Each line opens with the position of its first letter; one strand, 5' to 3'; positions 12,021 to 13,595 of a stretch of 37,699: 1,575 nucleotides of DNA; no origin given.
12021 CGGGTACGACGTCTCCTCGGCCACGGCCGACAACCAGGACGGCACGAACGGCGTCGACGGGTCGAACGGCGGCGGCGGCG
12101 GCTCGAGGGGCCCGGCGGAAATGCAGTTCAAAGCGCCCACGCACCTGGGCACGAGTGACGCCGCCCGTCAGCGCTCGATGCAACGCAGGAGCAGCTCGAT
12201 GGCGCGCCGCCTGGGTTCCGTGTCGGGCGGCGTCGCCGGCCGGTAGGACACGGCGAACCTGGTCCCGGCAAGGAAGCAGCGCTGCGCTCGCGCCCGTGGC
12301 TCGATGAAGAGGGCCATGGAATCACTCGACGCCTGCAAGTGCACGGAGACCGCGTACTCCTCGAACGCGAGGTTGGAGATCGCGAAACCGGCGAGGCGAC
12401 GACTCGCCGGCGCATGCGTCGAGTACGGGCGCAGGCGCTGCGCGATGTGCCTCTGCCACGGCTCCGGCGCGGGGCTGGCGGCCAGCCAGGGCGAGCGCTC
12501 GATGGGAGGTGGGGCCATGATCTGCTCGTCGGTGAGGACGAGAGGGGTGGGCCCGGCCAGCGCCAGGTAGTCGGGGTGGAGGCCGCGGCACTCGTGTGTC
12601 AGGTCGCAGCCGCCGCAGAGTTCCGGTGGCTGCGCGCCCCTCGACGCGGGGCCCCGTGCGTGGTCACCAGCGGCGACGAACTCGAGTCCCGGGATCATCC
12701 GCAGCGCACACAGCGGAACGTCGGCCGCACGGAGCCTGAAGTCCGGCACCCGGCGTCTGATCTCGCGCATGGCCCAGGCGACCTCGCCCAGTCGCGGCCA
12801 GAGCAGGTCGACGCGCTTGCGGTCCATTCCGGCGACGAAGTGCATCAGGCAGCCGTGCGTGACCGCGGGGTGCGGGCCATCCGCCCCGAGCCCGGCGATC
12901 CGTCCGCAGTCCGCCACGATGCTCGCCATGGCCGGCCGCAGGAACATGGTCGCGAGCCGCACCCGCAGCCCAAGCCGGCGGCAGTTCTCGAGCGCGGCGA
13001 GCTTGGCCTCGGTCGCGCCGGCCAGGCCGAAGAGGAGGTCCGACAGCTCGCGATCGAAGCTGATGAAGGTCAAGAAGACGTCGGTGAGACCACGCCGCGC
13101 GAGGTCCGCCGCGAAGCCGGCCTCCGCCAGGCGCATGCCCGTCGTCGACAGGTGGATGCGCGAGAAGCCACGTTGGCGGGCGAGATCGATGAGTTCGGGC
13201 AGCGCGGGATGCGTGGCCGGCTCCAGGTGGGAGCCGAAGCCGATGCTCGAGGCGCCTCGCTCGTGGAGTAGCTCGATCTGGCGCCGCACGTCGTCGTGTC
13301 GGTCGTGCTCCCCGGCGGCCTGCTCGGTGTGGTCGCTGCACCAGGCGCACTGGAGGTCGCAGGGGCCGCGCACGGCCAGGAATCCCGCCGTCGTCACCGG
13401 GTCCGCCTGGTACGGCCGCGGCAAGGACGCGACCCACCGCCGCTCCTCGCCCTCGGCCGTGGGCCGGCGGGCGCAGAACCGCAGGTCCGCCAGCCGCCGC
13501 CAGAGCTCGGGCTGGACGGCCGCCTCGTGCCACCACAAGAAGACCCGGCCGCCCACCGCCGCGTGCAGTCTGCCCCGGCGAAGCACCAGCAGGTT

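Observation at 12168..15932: ~1250-aa tri-domain fusion with two different rSAM-type domains and a GYPRCC/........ centre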

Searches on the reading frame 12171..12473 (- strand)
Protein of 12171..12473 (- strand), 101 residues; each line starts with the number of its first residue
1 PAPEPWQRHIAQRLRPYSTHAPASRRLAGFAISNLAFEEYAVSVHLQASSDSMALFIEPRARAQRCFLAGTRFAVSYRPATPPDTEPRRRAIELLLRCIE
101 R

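Call 72: search_solved_structures(query=A5, max_evalue=10)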
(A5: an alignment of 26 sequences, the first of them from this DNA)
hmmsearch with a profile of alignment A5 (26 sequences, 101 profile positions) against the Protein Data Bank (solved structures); distinct sequences matched with E-value up to 10: 8.
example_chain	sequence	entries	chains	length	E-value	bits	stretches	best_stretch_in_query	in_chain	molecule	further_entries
4e9l_A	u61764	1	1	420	0.35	14.3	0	23-74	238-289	Attaching and effacing protein, pathogenesis factor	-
8ab1_C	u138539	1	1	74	0.62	13.5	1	33-60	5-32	Type II secretion system protein M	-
8ab1_B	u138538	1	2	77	0.62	13.5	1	33-60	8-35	Type II secretion system protein M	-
7ze0_A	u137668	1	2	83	0.71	13.3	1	33-60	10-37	Type II secretion system protein M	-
1dp4_A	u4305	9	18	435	0.96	12.8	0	44-87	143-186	ATRIAL NATRIURETIC PEPTIDE RECEPTOR A | Atrial natriuretic peptide receptor 1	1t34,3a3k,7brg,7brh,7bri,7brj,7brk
8bl3_A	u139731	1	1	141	1.1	12.7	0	36-56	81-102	scIg12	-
8bl6_A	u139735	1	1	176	1.1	12.6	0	36-61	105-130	dIG14-scdim-EF62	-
2l7y_A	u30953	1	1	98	1.5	12.2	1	26-59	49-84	Putative endo-beta-N-acetylglucosaminidase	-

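Call 73: search_protein_families(library=pfam, alignment_id=A5, max_evalue=1)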
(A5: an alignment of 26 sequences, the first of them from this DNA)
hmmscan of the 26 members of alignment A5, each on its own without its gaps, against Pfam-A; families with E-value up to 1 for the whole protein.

A. member 1, seq(101 aa): 0 families

B. families by the number of members that match (of 26 scanned): 7 families
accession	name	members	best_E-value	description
PF19399.4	DUF5974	1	0.036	Family of unknown function (DUF5974)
PF24503.1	DUF7590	1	0.11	Domain of unknown function (DUF7590)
PF08909.16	DUF1854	1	0.12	Domain of unknown function (DUF1854)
PF25133.1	TYW2_N_2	1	0.12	TYW2 N-terminal domain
PF24206.1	DUF7429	1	0.17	Family of unknown function (DUF7429)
PF14350.11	Beta_protein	1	0.22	Beta protein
PF14950.11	DUF4502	1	0.25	Domain of unknown function (DUF4502)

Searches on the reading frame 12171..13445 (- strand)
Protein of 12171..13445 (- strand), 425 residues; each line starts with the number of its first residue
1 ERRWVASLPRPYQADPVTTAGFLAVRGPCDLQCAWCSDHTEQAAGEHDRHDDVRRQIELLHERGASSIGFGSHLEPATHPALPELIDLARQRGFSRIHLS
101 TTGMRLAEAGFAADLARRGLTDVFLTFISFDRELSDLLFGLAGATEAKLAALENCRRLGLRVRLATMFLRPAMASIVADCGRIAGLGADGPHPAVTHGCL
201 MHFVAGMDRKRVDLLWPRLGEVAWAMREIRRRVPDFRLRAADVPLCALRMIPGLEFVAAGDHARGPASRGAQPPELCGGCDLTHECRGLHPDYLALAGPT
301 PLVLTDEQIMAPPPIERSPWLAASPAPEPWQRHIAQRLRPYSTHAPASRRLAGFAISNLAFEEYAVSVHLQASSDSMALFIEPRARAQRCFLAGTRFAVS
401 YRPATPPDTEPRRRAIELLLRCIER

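Call 46: find_homologous_proteins(query=window:12171-13445:-, max_evalue=0.001)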
Query window:12171-13445:-: 8000 candidates shared short words with the query, none scored E <= 0.001.

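Call 97: find_related_loci(query=window:12171-13445:-, collection=metagenome_contigs, flank=6000)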
Query window:12171-13445:- (425 aa) in metagenome_contigs; peptide patterns used: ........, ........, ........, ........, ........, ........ (x = any residue, [..] = any of these).
225 stretches matched a pattern, but none encodes a relative of the query by tblastn (E <= 1e-3).
